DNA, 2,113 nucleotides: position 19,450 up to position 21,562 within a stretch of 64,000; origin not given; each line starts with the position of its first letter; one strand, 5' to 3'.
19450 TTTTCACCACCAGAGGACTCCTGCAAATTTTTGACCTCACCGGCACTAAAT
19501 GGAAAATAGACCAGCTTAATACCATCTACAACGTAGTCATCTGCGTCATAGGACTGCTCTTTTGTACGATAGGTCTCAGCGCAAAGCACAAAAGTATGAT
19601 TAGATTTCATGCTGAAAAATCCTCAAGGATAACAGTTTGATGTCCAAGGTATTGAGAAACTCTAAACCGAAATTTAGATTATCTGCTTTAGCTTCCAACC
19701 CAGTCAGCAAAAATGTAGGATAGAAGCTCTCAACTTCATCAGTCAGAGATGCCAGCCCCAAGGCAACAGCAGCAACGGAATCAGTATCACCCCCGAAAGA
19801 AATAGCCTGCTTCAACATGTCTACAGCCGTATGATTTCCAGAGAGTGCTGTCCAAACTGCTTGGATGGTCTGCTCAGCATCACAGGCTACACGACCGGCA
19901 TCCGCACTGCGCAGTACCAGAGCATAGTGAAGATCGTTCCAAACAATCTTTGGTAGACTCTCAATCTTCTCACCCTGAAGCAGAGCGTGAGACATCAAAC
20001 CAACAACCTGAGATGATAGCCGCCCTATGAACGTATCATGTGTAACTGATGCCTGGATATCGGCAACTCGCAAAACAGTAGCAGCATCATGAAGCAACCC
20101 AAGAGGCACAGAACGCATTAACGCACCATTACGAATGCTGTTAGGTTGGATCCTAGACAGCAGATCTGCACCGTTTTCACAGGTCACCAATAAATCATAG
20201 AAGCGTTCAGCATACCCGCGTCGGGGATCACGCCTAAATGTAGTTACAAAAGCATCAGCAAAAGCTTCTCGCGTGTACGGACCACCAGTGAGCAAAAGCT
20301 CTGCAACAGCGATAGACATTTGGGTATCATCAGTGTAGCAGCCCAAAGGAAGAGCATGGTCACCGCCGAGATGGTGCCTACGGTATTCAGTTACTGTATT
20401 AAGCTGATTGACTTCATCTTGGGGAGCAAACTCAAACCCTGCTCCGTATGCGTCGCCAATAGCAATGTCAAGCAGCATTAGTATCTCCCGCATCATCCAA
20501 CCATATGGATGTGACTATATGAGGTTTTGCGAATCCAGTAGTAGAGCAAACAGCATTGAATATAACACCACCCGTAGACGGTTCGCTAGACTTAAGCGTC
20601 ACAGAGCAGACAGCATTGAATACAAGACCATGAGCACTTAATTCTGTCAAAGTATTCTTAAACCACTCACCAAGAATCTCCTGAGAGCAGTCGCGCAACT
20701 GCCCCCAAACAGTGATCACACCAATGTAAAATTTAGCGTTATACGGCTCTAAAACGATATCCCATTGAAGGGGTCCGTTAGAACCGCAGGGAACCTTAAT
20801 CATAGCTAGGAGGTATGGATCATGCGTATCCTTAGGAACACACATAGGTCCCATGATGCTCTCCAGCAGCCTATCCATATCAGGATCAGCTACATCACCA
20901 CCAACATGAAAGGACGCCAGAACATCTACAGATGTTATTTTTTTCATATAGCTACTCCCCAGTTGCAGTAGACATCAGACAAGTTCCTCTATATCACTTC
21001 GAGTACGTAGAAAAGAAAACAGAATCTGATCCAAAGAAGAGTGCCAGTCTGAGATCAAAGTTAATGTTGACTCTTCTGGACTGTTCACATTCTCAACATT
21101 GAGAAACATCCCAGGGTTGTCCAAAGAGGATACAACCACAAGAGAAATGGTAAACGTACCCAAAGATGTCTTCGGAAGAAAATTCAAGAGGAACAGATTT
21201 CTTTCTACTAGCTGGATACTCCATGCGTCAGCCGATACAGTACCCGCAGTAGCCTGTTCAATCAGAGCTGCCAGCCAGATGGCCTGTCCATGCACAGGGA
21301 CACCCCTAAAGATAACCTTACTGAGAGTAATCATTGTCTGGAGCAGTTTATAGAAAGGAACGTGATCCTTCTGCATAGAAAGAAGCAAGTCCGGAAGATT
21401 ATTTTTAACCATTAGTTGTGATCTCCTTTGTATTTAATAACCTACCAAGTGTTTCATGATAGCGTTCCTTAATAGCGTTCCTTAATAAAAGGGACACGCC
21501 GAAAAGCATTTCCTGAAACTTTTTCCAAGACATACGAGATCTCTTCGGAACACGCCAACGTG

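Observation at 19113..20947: Phage-encoded ADP-ribosyl-glycohydrolase flanked by two coupled unknowns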

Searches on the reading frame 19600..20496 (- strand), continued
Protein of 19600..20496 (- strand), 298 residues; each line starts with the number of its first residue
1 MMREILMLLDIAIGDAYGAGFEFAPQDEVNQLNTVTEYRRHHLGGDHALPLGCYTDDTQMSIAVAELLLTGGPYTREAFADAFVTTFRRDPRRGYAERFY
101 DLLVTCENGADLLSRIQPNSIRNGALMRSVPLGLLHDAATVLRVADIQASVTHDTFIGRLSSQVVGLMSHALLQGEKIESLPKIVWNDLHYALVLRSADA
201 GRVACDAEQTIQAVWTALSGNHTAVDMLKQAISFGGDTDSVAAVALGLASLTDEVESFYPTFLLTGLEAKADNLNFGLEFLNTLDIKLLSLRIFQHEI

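Call 96: search_solved_structures(query=A6, max_evalue=0.00001, show_alignments=4)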
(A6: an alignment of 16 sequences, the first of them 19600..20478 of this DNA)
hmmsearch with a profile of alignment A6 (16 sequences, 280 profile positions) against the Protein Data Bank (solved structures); distinct sequences matched with E-value up to 0.00001: 18.
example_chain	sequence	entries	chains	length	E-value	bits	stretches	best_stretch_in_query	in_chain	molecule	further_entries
3g9d_A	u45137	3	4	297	7.4e-23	84.6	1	3-262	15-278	Dinitrogenase reductase activating glucohydrolase | Dinitrogenase reductase activacting glicohydrolase | ADP-ribosyl-(Dinitrogen reductase) hydrolase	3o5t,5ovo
2woe_A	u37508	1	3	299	6.9e-22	81.4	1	2-257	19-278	ADP-RIBOSYL-[DINITROGEN REDUCTASE] GLYCOHYDROLASE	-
2woc_A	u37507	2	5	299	7.4e-22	81.3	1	2-257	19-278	ADP-RIBOSYL-[DINITROGEN REDUCTASE] GLYCOHYDROLASE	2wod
6dre_A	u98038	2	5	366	2.8e-19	72.9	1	2-244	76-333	ADP-ribosyl-(Dinitrogen reductase) hydrolase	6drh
6g1p_A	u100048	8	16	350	2e-18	70.1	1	7-169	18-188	ADP-ribosylhydrolase like 2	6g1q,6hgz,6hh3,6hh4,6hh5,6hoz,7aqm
2foz_A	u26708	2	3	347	2.7e-17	66.4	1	41-169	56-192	ADP-ribosylhydrolase like 2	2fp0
2g4k_A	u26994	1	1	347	2.7e-17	66.4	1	41-169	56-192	ADP-ribosylhydrolase 3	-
5zqy_A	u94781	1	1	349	2.8e-17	66.3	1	41-169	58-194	Poly(ADP-ribose) glycohydrolase ARH3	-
9rfd_A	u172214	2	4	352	2.9e-17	66.3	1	41-169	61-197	ADP-ribosylhydrolase ARH3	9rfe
7akr_AAA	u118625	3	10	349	2.9e-17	66.3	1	41-169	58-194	ADP-ribose glycohydrolase ARH3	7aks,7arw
6d36_C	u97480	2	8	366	3.3e-17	66.1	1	41-169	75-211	Poly(ADP-ribose) glycohydrolase ARH3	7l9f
2qty_A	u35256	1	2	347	4.9e-17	65.5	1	42-165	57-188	Poly(ADP-ribose) glycohydrolase ARH3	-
6d3a_C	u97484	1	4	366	2.4e-16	63.2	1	41-169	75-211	Poly(ADP-ribose) glycohydrolase ARH3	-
7l9i_C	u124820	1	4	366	6e-16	61.9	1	41-169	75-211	ADP-ribose glycohydrolase ARH3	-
7l9h_C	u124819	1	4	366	6.1e-16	61.9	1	41-169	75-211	ADP-ribose glycohydrolase ARH3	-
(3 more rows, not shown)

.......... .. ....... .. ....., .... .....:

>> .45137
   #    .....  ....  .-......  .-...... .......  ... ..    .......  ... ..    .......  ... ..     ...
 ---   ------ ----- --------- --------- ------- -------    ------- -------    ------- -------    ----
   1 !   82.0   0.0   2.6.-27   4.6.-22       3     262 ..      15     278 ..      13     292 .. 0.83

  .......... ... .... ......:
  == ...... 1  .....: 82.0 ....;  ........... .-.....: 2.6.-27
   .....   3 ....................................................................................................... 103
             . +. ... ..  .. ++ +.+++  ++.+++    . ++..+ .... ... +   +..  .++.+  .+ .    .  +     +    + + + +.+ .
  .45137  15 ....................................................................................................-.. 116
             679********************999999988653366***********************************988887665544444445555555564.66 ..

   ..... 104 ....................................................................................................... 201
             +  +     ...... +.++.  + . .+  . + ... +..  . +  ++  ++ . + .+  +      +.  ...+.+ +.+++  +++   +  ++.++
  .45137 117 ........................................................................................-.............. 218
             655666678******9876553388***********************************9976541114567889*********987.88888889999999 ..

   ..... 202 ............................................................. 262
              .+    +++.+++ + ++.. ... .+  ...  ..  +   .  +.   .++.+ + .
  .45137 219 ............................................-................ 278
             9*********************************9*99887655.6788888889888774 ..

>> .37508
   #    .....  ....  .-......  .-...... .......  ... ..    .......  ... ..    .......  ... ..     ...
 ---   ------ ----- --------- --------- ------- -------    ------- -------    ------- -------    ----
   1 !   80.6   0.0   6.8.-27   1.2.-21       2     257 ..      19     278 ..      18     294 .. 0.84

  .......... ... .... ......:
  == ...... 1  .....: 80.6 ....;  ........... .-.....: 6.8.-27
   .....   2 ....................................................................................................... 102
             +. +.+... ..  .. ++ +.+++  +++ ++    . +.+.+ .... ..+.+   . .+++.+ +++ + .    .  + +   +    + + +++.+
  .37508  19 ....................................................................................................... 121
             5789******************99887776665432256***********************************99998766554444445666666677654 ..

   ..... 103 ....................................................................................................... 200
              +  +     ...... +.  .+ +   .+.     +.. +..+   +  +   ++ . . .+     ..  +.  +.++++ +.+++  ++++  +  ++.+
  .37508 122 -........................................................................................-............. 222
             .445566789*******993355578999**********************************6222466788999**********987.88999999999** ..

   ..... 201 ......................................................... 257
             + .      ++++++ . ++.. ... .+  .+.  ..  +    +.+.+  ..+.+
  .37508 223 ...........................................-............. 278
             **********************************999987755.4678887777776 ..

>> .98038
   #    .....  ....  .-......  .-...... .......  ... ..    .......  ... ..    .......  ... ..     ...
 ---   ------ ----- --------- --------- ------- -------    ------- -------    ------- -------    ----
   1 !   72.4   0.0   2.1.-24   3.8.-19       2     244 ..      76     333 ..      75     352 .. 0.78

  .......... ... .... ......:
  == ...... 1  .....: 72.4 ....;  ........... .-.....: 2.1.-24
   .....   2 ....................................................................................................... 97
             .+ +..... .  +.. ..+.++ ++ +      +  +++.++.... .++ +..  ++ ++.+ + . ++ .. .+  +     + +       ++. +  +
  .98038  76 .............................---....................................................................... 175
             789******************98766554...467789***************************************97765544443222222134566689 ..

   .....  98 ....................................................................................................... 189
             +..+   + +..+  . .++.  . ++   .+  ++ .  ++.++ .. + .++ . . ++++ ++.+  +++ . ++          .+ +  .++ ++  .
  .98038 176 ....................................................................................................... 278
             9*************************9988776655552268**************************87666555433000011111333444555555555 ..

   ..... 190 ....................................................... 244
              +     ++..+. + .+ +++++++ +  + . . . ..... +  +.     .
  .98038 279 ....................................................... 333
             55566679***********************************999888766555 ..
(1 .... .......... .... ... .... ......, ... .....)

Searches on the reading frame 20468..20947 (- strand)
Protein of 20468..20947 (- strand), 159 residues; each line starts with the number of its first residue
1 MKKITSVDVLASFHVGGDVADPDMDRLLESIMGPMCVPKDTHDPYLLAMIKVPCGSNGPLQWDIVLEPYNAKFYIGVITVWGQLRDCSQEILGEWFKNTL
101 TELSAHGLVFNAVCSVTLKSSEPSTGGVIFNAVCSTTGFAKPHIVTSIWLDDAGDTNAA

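Call 3: search_protein_families(library=pfam, proteins=[window:20468-20947:-], max_evalue=0.01)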
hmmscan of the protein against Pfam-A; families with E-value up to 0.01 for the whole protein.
window:20468-20947:- (159 aa): 0 families

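Call 4: search_protein_families(library=phrogs, proteins=[window:20468-20947:-], max_evalue=0.01)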
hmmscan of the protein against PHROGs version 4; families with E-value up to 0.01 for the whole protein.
window:20468-20947:- (159 aa): 0 families

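Call 17: find_homologous_proteins(query=window:20468-20947:-, max_evalue=0.01)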
Query window:20468-20947:- (159 aa): 2 proteins with E <= 0.01 among 24 candidates.
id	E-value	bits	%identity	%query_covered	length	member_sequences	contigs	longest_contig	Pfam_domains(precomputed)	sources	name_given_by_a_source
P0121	1.4e-104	365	100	100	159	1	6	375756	-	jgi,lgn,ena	-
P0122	2.3e-71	257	70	100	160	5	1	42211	-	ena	-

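Call 25: search_protein_families(library=ncbifam, proteins=[window:20468-20947:-], max_evalue=0.1)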
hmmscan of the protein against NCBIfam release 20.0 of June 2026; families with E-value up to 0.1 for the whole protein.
window:20468-20947:- (159 aa): 0 families

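Call 26: search_protein_families(library=padloc, proteins=[window:20468-20947:-], max_evalue=0.1)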
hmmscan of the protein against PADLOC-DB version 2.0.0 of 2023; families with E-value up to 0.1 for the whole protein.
window:20468-20947:- (159 aa): 0 families

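Call 40: find_related_loci(query=window:20468-20947:-, collection=viral_contigs, flank=6000)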
Query window:20468-20947:- (159 aa) in viral_contigs; peptide patterns used: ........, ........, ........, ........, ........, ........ (x = any residue, [..] = any of these).
3 stretches matched a pattern, but none encodes a relative of the query by tblastn (E <= 1e-3).

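Call 64: predict_structure(alignment_id=A5)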
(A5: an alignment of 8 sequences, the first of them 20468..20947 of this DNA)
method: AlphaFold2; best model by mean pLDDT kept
length: 159 residues; sequences in the alignment: 8
mean_pLDDT: 78.9   pTM: 0.76
mean pLDDT of the five models: 78.9, 70.8, 68.8, 66.9, 64.9
residues with pLDDT >= 90: 25; 70-90: 105; 50-70: 20; < 50: 9
segments of 3 or more residues with pLDDT < 50: 154-159
pLDDT, mean of each block of 10 residues (from residue 1): 79 76 76 77 80 86 82 80 87 90 81 88 78 66 82 49
secondary structure, 60 per line:
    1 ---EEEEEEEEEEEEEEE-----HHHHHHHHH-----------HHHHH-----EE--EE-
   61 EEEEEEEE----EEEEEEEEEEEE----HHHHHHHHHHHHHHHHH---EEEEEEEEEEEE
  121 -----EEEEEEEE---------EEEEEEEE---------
elements in order: E4-18 H24-32 H44-48 E61-68 E73-84 H89-105 E109-120 E126-133 E143-150

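Call 83: find_encoding_contigs(protein=P0122, flank=6000, max_places=3)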
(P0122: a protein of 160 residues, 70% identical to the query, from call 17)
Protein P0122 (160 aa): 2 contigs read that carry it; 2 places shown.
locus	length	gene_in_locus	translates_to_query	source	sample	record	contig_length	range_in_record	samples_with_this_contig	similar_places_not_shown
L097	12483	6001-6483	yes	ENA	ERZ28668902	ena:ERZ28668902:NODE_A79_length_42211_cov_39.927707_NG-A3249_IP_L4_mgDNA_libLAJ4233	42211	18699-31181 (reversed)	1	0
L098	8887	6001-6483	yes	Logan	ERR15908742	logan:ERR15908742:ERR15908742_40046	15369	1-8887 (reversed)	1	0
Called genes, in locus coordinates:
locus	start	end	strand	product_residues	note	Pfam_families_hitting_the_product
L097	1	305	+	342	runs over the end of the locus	-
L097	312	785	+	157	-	-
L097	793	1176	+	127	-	-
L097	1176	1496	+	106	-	-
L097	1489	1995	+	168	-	-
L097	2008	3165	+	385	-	-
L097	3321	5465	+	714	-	PF27249:MJ0330_N (weak)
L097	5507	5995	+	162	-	-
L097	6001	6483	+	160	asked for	-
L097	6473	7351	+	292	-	PF03747:ADP_ribosyl_GH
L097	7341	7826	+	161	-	-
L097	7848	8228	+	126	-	-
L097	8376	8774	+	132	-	-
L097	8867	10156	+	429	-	PF12323:HTH_OrfB_IS605, PF01385:OrfB_IS605, PF07282:Cas12f1-like_TNB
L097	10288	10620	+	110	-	-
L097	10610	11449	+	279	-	-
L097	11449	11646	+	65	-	-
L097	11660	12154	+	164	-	-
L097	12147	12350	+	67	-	-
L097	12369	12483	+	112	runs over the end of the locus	-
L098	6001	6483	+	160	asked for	-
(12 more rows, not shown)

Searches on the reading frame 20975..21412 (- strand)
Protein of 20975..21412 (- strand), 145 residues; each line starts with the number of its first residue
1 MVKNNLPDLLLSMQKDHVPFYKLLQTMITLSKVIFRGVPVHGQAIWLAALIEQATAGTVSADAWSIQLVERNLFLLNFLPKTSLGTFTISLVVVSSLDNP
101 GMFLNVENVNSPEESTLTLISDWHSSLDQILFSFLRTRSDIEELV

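Call 3: search_protein_families(library=pfam, proteins=[window:20975-21412:-], max_evalue=0.01)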
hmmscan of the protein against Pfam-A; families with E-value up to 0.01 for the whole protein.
window:20975-21412:- (145 aa): 0 families

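Call 4: search_protein_families(library=phrogs, proteins=[window:20975-21412:-], max_evalue=0.01)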
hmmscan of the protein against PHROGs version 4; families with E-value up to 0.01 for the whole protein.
window:20975-21412:- (145 aa): 0 families

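Call 25: search_protein_families(library=ncbifam, proteins=[window:20975-21412:-], max_evalue=0.1)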
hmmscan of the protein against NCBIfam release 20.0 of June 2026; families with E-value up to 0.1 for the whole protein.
window:20975-21412:- (145 aa): 0 families

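Call 26: search_protein_families(library=padloc, proteins=[window:20975-21412:-], max_evalue=0.1)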
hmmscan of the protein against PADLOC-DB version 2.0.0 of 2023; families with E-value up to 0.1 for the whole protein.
window:20975-21412:- (145 aa): 0 families
